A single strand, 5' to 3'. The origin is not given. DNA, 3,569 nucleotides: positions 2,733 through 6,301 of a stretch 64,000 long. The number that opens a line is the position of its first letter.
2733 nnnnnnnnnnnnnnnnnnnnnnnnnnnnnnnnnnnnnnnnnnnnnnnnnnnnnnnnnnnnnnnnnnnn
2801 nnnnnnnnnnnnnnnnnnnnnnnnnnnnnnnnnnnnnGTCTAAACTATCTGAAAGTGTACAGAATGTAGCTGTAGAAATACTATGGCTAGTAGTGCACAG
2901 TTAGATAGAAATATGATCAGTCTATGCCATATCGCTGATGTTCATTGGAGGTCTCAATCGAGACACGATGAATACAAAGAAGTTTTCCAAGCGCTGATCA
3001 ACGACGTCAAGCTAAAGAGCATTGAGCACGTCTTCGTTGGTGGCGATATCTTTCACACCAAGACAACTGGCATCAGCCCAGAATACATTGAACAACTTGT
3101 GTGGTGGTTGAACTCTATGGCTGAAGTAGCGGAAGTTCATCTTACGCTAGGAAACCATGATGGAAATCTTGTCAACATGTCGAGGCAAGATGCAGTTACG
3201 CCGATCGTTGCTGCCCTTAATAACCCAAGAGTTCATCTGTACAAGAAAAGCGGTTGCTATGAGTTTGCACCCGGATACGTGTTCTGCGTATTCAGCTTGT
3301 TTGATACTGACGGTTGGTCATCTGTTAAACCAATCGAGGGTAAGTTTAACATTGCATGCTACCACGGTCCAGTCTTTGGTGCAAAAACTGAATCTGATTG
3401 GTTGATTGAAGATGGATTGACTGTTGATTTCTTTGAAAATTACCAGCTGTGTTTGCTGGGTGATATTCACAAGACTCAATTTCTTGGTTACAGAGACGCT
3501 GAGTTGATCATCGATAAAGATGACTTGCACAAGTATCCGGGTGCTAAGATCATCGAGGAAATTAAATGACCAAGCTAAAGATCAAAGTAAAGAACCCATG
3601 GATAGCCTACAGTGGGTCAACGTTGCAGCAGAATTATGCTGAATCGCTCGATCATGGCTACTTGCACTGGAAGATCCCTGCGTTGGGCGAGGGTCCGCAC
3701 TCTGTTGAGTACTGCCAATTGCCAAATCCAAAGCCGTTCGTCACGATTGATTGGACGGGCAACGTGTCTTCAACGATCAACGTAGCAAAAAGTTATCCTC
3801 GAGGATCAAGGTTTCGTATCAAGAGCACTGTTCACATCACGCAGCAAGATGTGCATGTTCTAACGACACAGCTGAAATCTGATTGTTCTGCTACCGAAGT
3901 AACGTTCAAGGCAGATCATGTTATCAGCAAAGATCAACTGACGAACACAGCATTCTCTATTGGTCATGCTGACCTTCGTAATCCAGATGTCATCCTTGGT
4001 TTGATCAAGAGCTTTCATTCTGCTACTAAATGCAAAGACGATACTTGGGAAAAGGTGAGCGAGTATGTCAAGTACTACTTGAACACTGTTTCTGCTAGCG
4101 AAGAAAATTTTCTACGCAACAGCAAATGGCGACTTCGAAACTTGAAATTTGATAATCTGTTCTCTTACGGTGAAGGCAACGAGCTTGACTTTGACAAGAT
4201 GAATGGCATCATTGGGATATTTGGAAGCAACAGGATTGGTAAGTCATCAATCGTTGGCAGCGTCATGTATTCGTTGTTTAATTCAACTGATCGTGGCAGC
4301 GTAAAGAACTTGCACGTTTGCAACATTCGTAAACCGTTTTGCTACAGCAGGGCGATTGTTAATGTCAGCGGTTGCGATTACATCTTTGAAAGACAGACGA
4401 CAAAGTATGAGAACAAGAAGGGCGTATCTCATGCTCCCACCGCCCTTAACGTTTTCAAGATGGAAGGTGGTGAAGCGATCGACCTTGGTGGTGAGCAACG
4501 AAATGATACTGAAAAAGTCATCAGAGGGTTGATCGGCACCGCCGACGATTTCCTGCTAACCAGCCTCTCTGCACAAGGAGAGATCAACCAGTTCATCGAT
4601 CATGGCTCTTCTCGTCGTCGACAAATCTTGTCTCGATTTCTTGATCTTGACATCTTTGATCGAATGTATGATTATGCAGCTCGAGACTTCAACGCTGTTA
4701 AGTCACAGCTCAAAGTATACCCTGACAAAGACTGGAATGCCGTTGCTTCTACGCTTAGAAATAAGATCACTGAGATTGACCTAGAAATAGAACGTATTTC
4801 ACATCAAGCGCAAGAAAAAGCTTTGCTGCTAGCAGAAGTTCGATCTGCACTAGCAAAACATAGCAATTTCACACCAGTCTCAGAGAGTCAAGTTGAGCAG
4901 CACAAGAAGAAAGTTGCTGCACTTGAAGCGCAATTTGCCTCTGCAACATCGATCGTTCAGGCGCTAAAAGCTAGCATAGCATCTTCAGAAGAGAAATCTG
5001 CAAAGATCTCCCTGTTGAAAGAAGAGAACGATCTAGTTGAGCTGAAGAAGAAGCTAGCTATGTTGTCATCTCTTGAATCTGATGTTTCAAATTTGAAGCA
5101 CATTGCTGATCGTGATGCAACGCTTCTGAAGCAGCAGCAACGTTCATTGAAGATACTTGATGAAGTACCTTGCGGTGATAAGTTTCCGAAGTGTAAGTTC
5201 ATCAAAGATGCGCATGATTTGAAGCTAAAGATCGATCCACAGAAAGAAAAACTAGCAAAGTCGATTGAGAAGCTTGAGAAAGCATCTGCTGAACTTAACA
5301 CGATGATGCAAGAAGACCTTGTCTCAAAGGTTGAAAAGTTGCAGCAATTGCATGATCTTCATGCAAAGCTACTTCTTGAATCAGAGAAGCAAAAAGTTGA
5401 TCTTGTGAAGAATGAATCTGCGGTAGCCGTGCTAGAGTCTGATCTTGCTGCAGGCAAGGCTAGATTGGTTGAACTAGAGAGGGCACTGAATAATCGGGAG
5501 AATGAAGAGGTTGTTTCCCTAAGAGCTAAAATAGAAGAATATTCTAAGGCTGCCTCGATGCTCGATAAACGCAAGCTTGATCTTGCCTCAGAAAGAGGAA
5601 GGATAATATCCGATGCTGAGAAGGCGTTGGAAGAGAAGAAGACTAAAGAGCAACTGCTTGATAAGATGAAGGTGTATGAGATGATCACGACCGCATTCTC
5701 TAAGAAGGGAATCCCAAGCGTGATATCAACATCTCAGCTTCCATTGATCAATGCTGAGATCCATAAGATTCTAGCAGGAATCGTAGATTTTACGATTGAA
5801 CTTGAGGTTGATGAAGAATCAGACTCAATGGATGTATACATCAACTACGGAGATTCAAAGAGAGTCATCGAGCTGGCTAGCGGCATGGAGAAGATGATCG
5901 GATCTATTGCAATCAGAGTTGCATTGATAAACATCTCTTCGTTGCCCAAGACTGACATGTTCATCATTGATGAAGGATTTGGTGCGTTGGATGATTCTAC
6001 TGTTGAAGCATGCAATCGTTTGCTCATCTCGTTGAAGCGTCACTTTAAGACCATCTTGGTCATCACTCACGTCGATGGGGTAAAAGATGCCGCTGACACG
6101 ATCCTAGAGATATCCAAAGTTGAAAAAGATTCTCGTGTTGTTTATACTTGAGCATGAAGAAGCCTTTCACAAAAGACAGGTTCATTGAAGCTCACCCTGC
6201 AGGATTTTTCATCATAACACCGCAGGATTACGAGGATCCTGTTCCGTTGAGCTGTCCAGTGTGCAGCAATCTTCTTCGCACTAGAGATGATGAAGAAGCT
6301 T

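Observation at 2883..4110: Mre11-like nuclease appears split: distal phosphoesterase motif and C-terminal region are fused to the N-terminus of the Rad50-like ORF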

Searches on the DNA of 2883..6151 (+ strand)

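Call 5: search_dna_similar(query=window:2883-6151:+, collection=phages, mode=distant, max_rows=20)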
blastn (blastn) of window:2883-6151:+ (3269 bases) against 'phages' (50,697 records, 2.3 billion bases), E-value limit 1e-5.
No match.

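Call 30: search_rna_families(sources=[L002], threshold=evalue, max_evalue=1)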
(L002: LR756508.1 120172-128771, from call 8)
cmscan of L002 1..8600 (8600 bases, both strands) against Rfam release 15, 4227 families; matches with E-value up to 1: 2.
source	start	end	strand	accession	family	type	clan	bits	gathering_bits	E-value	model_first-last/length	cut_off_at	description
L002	559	621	+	RF00521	SAM_alpha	Cis-reg; riboswitch;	-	20.4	36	0.45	1-79/79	no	Alpha-proteobacteria SAM riboswitch aptamer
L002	2181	2350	-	RF01673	PhrS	Gene; sRNA;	-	18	37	0.44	1-212/212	no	PhrS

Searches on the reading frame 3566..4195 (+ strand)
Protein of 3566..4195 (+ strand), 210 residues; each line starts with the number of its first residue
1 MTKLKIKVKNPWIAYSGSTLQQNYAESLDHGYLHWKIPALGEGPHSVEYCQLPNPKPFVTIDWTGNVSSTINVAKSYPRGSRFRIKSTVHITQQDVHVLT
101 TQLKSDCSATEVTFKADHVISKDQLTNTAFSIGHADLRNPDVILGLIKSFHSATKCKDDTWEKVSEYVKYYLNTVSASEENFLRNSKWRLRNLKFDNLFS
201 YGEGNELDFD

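Call 3: search_protein_families(library=pfam, proteins=[window:3566-4195:+], max_evalue=1)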
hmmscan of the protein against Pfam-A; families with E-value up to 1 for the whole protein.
window:3566-4195:+ (210 aa): 2 families
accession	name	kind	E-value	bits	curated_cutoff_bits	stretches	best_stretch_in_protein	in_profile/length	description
PF22385.1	Cas9_C_2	-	0.13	12.5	27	1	94-149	12-68/94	CRISPR-associated endonuclease Cas9, C-terminal domain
PF06598.16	Chlorovi_GP_rpt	-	0.23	12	27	1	59-73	20-34/34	Chlorovirus glycoprotein repeat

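Call 4: search_protein_families(library=phrogs, proteins=[window:3566-4195:+], max_evalue=0.01)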
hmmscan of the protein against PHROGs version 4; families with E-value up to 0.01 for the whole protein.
window:3566-4195:+ (210 aa): 0 families

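Call 6: search_dna_similar(query=window:3566-4195:+, collection=phages, mode=protein, max_rows=30, max_evalue=0.001)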
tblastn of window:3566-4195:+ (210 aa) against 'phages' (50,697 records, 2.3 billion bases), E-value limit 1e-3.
Records with a match: 4; places in all: 4; records where one place covers at least 80% of the query: 4.
Best place of each record, by identity: <60% 4.
By first word of the organism name: uncultured 3; Microcystis 1.
By host as written in the record: - 3; Microcystis elabens 1.
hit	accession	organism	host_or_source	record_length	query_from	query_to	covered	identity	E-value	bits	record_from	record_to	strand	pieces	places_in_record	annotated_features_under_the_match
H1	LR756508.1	uncultured phage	metagenomic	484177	1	209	100%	29.2%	1e-11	69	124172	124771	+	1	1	record has no annotation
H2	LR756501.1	uncultured phage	metagenomic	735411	13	210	94%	25.5%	1e-6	54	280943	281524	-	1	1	record has no annotation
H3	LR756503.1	uncultured phage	metagenomic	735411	13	210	94%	25.5%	1e-6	54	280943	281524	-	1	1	record has no annotation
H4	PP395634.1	Microcystis phage Mel-JY01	Microcystis elabens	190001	13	210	94%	24.6%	4e-10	64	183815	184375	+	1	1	AAA domain containing protein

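Call 7: get_annotated_region(hit=H4, flank=4000)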
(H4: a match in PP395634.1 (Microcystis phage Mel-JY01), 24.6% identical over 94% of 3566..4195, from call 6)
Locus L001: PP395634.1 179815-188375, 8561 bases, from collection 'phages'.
description: Microcystis phage Mel-JY01, complete genome.
organism: Microcystis phage Mel-JY01 (NCBI taxid 3126653)
taxonomy: Viruses; Duplodnaviria; Heunggongvirae; Uroviricota; Caudoviricetes
host: Microcystis elabens; source: -; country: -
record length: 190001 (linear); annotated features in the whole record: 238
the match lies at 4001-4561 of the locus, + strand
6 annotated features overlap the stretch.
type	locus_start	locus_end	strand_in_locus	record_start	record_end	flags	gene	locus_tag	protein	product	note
CDS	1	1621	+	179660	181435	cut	-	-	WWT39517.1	hypothetical protein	-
CDS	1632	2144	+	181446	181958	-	-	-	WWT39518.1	GIY-YIG_SF superfamily protein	-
CDS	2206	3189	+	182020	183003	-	-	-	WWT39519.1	DNA primase-like protein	MG010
CDS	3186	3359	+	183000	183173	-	-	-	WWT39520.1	hypothetical protein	-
CDS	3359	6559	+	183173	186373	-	-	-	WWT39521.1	AAA domain containing protein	-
CDS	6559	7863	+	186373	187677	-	-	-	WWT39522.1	hypothetical protein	-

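Call 8: get_annotated_region(hit=H1, flank=4000)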
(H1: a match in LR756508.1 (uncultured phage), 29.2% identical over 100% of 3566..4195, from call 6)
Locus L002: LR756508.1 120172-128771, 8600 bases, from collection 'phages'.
description: uncultured phage genome assembly, chromosome: 1.
organism: uncultured phage (NCBI taxid 278008)
taxonomy: Viruses; environmental samples
host: -; source: metagenomic; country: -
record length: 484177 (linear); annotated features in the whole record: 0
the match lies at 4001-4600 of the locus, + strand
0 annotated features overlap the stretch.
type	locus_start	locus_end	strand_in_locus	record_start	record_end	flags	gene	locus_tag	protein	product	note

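Call 9: get_annotated_region(hit=H2, flank=4000)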
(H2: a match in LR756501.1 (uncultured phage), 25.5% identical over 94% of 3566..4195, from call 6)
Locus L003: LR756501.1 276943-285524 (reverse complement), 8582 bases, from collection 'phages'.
description: uncultured phage genome assembly, chromosome: 1.
organism: uncultured phage (NCBI taxid 278008)
taxonomy: Viruses; environmental samples
host: -; source: metagenomic; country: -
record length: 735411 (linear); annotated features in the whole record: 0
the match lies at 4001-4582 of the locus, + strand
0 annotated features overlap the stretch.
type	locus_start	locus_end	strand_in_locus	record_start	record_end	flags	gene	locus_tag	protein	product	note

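Call 16: search_protein_families(library=pfam, proteins=[L002:3076-3990:+], max_evalue=1)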
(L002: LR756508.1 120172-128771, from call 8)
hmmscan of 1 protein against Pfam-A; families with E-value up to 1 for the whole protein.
L002:3076-3990:+ (305 aa): 4 families
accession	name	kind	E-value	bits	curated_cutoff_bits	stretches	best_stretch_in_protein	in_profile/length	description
PF08722.17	Tn7_TnsA-like_N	-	5.8e-06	27.2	26.5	1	226-298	1-82/85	TnsA-like endonuclease N terminal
PF22530.2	Terminase-T7_RNaseH-like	-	0.16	12.7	27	1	163-220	35-95/108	Terminase Bacteriophage T7, Ribonuclease H-like domain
PF14060.11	DUF4252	-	0.29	11.7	23.9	1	160-237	22-91/125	Domain of unknown function (DUF4252)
PF06170.17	DUF983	-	0.49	11.2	22.6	0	73-92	7-26/85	Protein of unknown function (DUF983)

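Call 29: search_dna_similar(query=L002:3076-3990:+, collection=phages, mode=protein, max_rows=25, max_evalue=0.001)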
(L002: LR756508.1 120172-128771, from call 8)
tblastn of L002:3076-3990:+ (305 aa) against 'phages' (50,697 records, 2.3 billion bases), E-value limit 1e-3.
Records with a match: 9; places in all: 9; records where one place covers at least 80% of the query: 1.
Best place of each record, by identity: >=99% 1; <60% 8.
By first word of the organism name: Synechococcus 6; Bacillus 2; uncultured 1.
By host as written in the record: - 3; Bacillus megaterium 2; Synechococcus sp. MW02 2; Synechococcus sp. 2.
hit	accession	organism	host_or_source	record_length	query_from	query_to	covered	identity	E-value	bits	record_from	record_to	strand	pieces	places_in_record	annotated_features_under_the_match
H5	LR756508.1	uncultured phage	metagenomic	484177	1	305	100%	100.0%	0e+0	619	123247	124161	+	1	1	record has no annotation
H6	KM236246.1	Bacillus phage Moonbeam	Bacillus megaterium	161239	199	289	30%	37.0%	1e-8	62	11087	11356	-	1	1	endonuclease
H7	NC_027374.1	Bacillus phage Moonbeam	Bacillus megaterium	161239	199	289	30%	37.0%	1e-8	62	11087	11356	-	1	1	endonuclease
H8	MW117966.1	Synechococcus phage S-H9-1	Synechococcus sp. MW02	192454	187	304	39%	27.5%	6e-5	50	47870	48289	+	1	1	head completion protein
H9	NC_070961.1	Synechococcus phage S-H9-1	Synechococcus sp. MW02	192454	187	304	39%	27.5%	6e-5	50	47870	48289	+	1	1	head closure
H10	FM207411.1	Synechococcus phage S-RSM4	-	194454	187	304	39%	27.5%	7e-5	50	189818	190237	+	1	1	g4: T4-like head completion protein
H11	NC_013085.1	Synechococcus phage S-RSM4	-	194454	187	304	39%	27.5%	7e-5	50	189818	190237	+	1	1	g4: T4-like head completion protein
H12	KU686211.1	Synechococcus phage S-WAM2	Synechococcus sp.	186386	187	304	39%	27.5%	9e-5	50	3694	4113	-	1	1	head completion protein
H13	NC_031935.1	Synechococcus phage S-WAM2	Synechococcus sp.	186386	187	304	39%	27.5%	9e-5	50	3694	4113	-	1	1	head completion protein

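Call 62: search_protein_families(library=phrogs, proteins=[L002:3076-3990:+], max_evalue=0.01)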
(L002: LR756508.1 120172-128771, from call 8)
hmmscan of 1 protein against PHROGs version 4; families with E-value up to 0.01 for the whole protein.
L002:3076-3990:+ (305 aa): 4 families
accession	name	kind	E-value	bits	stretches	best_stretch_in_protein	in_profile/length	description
phrog_1271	-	DNA, RNA and nucleotide metabolism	3.5e-15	57.3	2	35-137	174-261/361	HNH endonuclease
phrog_218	-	connector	2.3e-10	41.7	1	199-282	15-99/148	head closure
phrog_27089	-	unknown function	0.0031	18.5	0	250-277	59-86/87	-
phrog_2308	-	unknown function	0.0092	17.1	1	3-32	100-129/138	-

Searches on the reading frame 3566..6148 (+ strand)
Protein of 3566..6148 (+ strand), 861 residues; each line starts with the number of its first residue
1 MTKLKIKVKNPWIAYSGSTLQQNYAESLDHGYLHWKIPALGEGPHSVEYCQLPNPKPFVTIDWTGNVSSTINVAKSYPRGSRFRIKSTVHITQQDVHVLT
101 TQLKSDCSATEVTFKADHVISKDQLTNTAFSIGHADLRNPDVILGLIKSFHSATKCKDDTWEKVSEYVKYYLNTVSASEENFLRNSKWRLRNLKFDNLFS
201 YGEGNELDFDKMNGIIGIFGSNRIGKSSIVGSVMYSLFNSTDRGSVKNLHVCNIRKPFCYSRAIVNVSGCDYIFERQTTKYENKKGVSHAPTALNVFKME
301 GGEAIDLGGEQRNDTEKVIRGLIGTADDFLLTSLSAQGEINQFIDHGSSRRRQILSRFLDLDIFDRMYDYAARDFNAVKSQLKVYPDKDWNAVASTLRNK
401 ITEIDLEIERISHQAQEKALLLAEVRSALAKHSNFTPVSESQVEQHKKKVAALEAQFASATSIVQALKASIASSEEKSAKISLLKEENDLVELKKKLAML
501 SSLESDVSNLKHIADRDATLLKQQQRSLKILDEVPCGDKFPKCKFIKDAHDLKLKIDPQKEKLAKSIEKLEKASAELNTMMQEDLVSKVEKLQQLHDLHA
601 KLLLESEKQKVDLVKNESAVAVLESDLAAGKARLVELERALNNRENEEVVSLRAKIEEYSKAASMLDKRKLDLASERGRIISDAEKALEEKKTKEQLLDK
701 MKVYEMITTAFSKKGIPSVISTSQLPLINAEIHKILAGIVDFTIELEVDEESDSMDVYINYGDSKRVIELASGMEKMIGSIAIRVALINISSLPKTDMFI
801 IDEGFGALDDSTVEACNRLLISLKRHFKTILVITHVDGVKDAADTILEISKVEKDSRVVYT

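Call 3: search_protein_families(library=pfam, proteins=[window:3566-6148:+], max_evalue=1)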
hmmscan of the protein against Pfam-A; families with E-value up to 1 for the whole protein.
window:3566-6148:+ (861 aa): 3 families
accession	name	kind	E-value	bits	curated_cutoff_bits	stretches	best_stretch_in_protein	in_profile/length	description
PF02463.25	SMC_N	-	0.00011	22.2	40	2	475-854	135-216/220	RecF/RecN/SMC N terminal domain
PF13558.12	SbcC_Walker_B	-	0.016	15.8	27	1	764-820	26-88/90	SbcC/RAD50-like, Walker B motif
PF13476.12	AAA_23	-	0.058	14.5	27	0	193-460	2-196/201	AAA domain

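Call 4: search_protein_families(library=phrogs, proteins=[window:3566-6148:+], max_evalue=0.01)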
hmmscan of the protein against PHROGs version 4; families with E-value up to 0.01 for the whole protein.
window:3566-6148:+ (861 aa): 4 families
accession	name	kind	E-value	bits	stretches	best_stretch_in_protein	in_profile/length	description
phrog_77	-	DNA, RNA and nucleotide metabolism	1.9e-56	193.2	1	161-860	272-954/967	SbcC-like subunit of palindrome specific endonuclease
phrog_19980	-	unknown function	3.4e-16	59.7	2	201-702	14-509/1068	-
phrog_35725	-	other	2.1e-07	30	1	185-288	439-542/1376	metallo-phosphoesterase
phrog_21388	-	DNA, RNA and nucleotide metabolism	3e-05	25.1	1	219-285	40-106/126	exonuclease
